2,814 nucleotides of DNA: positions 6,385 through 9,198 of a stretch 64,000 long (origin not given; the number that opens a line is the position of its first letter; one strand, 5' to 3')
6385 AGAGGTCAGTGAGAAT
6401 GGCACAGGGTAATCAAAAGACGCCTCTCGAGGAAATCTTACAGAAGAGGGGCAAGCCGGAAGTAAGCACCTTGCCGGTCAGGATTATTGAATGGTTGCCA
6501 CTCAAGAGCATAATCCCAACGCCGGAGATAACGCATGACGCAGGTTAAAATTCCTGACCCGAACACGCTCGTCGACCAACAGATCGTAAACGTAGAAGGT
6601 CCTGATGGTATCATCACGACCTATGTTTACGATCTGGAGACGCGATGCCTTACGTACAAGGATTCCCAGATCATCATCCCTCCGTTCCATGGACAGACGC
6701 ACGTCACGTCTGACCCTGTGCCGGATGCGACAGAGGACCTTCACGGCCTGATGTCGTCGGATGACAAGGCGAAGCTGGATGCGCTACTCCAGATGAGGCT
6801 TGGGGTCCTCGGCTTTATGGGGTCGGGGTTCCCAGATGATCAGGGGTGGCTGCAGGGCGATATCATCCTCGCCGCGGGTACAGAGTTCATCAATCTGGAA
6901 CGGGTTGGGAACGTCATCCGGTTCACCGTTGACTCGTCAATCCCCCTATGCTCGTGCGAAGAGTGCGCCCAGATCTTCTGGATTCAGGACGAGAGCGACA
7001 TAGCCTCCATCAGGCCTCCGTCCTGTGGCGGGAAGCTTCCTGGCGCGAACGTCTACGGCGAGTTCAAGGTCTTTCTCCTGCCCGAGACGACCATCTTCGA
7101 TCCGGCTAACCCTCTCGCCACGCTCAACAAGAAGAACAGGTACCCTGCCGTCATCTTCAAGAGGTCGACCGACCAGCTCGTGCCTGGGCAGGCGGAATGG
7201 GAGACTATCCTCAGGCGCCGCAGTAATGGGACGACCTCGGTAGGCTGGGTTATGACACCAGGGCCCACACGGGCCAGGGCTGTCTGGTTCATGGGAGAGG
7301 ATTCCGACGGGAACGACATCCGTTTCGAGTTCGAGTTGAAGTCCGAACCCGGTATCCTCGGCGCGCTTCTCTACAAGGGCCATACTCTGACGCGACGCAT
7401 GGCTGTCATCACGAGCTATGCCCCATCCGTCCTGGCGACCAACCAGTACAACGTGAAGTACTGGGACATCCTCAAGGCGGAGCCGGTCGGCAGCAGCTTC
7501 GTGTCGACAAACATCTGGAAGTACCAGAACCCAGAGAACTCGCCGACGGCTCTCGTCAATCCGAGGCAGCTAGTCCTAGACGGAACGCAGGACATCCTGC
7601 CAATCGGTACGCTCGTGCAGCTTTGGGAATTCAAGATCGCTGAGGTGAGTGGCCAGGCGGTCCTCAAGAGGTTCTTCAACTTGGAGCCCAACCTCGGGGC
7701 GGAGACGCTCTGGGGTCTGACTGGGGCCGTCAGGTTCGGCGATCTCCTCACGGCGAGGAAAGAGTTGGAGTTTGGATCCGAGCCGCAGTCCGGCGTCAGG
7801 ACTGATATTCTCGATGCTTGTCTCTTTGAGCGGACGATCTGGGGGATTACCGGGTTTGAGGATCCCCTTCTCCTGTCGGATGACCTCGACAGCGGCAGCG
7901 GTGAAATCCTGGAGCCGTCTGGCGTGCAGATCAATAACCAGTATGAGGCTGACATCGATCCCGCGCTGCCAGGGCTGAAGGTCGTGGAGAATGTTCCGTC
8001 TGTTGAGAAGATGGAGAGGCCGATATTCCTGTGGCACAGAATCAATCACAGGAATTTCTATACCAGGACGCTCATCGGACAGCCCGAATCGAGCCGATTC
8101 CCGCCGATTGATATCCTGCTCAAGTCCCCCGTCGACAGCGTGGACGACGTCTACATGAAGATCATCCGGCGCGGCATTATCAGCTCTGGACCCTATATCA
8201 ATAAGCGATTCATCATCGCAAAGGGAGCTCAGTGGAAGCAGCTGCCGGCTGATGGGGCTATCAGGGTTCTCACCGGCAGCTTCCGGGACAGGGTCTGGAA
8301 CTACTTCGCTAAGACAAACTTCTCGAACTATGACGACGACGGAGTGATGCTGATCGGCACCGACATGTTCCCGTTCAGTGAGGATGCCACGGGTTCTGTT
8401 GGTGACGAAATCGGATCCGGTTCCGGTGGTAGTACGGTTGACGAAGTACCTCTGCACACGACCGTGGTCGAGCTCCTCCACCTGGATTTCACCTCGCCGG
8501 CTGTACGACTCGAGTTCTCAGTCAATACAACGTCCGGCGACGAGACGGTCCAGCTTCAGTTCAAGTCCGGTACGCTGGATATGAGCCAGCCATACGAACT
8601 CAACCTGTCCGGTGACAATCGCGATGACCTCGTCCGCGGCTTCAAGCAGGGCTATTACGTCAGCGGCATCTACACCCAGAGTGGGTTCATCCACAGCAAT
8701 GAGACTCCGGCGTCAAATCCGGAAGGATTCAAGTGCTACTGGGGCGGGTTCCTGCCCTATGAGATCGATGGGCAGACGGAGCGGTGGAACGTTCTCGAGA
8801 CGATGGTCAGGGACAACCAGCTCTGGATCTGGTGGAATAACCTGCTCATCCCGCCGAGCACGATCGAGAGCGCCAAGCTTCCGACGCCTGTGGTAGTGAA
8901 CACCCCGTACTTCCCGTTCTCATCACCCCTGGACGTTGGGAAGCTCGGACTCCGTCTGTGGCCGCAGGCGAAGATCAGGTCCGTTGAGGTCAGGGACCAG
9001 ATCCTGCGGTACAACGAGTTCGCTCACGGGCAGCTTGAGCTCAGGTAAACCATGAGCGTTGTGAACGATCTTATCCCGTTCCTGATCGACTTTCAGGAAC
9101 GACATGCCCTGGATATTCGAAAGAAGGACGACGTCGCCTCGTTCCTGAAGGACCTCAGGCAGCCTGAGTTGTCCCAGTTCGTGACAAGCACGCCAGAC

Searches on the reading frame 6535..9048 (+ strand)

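Call 3: search_protein_families(library=pfam, proteins=[window:6535-9048:+], max_evalue=0.01)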
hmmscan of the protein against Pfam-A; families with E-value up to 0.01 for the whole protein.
window:6535-9048:+ (837 aa): 0 families

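Call 4: search_protein_families(library=padloc, proteins=[window:6535-9048:+], max_evalue=0.01)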
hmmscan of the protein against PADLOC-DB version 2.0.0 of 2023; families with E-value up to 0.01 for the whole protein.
window:6535-9048:+ (837 aa): 0 families

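Call 9: search_protein_families(library=phrogs, proteins=[window:6535-9048:+], max_evalue=0.001)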
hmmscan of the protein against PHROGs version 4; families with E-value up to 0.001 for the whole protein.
window:6535-9048:+ (837 aa): 1 family
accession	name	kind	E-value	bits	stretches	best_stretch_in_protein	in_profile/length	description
phrog_6907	-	unknown function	0.00065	21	0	62-87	66-91/99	-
